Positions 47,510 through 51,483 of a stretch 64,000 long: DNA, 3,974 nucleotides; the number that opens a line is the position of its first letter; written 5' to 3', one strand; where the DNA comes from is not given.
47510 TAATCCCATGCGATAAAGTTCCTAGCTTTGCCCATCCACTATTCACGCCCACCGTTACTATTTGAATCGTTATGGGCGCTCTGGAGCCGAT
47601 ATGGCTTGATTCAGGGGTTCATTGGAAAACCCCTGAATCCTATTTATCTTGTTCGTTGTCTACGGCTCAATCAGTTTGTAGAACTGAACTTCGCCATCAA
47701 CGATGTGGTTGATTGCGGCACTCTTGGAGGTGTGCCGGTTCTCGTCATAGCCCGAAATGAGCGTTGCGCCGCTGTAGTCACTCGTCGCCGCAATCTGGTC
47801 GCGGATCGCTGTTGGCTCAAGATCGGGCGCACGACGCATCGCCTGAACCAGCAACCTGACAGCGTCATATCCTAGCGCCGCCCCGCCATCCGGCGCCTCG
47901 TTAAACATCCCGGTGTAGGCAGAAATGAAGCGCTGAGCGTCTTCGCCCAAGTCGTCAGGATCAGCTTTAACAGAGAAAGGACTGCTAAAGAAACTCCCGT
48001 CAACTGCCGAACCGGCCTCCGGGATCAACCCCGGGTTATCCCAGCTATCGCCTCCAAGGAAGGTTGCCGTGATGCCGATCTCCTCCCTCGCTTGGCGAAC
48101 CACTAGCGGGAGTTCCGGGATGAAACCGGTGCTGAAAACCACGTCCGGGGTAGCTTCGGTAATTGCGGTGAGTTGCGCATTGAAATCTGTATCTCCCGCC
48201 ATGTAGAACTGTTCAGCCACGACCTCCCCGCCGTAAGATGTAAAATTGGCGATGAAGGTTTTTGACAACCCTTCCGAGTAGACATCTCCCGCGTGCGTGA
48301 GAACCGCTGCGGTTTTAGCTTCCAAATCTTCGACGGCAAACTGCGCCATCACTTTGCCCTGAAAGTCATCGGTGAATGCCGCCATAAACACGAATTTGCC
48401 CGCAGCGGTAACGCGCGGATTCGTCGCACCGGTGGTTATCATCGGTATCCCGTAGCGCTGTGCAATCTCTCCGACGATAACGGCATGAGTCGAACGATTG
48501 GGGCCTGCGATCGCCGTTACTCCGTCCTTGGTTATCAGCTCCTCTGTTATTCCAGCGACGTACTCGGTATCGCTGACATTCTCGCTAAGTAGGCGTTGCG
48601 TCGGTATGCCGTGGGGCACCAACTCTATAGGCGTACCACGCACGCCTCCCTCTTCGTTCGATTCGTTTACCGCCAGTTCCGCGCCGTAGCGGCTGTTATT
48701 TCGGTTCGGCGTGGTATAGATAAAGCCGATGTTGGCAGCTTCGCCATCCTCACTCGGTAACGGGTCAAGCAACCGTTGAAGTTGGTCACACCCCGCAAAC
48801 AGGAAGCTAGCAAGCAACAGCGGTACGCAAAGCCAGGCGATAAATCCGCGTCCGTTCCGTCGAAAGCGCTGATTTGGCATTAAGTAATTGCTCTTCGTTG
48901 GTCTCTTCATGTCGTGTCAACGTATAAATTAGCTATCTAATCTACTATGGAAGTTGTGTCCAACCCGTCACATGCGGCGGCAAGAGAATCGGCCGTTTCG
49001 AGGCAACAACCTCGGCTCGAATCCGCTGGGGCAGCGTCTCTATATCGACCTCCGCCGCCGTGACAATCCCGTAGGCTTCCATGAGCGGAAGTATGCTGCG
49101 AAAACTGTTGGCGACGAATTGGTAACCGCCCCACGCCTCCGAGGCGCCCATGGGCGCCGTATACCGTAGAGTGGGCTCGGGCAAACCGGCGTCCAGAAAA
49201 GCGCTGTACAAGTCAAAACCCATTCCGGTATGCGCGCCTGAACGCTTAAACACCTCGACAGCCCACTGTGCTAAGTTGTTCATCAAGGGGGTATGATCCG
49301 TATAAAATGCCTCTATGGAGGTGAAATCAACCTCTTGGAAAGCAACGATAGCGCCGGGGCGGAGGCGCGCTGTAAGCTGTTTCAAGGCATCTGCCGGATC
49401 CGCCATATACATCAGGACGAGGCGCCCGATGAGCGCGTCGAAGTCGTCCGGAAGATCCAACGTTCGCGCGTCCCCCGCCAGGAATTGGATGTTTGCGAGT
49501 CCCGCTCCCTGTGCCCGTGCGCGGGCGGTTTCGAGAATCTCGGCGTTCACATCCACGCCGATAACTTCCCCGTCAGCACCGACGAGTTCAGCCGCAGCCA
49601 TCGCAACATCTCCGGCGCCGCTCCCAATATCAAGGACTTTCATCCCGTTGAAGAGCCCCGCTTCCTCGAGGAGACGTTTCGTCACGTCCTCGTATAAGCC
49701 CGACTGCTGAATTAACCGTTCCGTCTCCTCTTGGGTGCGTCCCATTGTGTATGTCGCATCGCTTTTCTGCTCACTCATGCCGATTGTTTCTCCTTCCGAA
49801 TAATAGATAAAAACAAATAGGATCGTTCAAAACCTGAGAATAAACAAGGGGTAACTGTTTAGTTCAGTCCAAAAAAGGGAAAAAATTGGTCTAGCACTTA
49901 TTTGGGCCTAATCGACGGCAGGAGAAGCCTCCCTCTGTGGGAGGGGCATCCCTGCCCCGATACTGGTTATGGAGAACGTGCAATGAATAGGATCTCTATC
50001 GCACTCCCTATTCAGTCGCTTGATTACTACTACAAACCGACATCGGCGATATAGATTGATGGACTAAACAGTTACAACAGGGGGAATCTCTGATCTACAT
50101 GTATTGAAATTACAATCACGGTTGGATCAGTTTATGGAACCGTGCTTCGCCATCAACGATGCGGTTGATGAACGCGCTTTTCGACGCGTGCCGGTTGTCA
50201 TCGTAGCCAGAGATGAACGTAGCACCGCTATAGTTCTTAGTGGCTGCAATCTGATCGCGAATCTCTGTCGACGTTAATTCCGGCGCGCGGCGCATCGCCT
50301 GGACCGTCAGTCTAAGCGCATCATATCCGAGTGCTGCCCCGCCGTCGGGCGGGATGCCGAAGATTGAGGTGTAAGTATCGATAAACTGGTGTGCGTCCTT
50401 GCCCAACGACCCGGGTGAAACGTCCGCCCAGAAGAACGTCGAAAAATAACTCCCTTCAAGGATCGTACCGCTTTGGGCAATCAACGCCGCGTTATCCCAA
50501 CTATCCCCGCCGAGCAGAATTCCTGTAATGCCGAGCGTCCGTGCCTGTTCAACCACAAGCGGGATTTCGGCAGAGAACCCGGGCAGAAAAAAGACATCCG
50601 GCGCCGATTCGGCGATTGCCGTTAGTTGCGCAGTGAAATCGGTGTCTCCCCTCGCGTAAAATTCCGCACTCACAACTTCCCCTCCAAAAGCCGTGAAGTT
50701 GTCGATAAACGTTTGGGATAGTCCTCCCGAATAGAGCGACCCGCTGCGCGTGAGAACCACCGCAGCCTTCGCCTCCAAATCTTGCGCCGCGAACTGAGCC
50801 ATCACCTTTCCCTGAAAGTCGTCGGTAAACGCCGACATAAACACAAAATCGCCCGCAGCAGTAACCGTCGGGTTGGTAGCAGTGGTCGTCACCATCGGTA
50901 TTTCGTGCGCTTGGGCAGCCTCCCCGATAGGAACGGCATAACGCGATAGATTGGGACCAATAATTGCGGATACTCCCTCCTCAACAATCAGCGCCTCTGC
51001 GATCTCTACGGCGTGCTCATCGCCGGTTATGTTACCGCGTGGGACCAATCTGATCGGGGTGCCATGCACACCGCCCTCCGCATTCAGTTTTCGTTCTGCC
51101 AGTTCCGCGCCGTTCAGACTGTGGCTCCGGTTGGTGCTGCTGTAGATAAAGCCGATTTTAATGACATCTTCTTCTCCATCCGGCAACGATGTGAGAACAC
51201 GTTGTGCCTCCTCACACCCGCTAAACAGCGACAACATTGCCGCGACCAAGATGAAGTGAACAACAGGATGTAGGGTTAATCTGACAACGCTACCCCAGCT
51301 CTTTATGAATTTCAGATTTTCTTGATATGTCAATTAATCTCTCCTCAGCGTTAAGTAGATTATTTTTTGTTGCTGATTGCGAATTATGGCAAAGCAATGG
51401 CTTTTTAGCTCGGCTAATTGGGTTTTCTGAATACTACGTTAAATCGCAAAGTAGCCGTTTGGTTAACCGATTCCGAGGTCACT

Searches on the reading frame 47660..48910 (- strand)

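Call 17: search_protein_families(library=pfam, proteins=[window:47660-48910:-], max_evalue=0.00001)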
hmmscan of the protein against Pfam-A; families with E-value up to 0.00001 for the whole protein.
window:47660-48910:- (416 aa): 3 families
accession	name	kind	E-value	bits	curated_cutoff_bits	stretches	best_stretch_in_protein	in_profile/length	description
PF13458.12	Peripla_BP_6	-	3e-42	145.9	31.7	1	71-394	19-328/343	Periplasmic binding protein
PF01094.35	ANF_receptor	-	8.9e-15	55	25.4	1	78-362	7-294/353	Receptor family ligand binding region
PF13433.12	Peripla_BP_5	-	5.4e-14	52.5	27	0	189-261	125-195/363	Periplasmic binding protein domain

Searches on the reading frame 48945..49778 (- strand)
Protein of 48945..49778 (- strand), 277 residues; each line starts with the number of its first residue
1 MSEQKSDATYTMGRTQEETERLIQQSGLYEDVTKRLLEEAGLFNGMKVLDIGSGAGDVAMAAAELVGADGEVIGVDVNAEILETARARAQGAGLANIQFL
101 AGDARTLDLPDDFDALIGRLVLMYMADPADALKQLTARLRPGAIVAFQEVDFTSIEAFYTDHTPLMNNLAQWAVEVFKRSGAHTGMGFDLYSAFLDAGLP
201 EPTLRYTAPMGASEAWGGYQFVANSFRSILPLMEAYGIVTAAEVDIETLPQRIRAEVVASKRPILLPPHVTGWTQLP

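Call 17: search_protein_families(library=pfam, proteins=[window:48945-49778:-], max_evalue=0.00001)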
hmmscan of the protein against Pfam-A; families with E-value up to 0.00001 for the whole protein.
window:48945-49778:- (277 aa): 10 families
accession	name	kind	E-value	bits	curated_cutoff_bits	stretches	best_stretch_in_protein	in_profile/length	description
PF13847.12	Methyltransf_31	-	8.8e-24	84.3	27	1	44-155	3-114/145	Methyltransferase domain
PF13649.12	Methyltransf_25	-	8.4e-19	68.5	27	1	48-142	1-96/97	Methyltransferase domain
PF08241.18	Methyltransf_11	-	1.7e-16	61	21.2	1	49-147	1-95/95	Methyltransferase domain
PF01209.24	Ubie_methyltran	-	2.7e-16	60.1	20.1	1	41-156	44-160/233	ubiE/COQ5 methyltransferase family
PF08242.18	Methyltransf_12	-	1.7e-13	51.6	30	1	49-144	1-97/98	Methyltransferase domain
PF13489.12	Methyltransf_23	-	4.2e-11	43.3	27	1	27-164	7-124/164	Methyltransferase domain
PF01135.25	PCMT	-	9e-11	42.4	20.3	1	37-105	69-134/210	Protein-L-isoaspartate(D-aspartate) O-methyltransferase (PCMT)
PF01728.25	FtsJ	-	2.6e-06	27.9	24.1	1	36-129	12-100/181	FtsJ-like methyltransferase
PF02353.26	CMAS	-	3.1e-06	27.2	27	1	33-98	51-114/273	Mycolic acid cyclopropane synthetase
PF02390.23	Methyltransf_4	-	5.4e-06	26.4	24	1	47-107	4-64/173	Putative methyltransferase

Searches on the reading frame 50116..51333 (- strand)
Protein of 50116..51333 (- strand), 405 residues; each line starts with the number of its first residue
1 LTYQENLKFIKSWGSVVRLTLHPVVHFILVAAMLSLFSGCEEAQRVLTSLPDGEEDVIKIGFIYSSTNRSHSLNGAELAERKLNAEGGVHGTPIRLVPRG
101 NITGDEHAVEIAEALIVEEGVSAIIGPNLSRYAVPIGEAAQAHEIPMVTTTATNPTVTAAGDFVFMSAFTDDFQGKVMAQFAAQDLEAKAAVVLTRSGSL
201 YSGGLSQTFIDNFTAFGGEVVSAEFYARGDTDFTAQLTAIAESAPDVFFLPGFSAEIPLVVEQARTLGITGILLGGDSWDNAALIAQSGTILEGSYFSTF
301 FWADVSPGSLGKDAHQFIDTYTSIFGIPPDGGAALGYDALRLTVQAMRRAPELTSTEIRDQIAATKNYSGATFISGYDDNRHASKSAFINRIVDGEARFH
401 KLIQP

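Call 17: search_protein_families(library=pfam, proteins=[window:50116-51333:-], max_evalue=0.00001)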
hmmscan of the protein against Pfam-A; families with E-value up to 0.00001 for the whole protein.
window:50116-51333:- (405 aa): 3 families
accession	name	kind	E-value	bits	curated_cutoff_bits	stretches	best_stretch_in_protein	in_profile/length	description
PF13458.12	Peripla_BP_6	-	3.2e-44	152.5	31.7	1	58-393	2-339/343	Periplasmic binding protein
PF01094.35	ANF_receptor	-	6.6e-14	52.1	25.4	1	74-288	4-224/353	Receptor family ligand binding region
PF13433.12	Peripla_BP_5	-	1.3e-09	38.1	27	1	58-393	1-337/363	Periplasmic binding protein domain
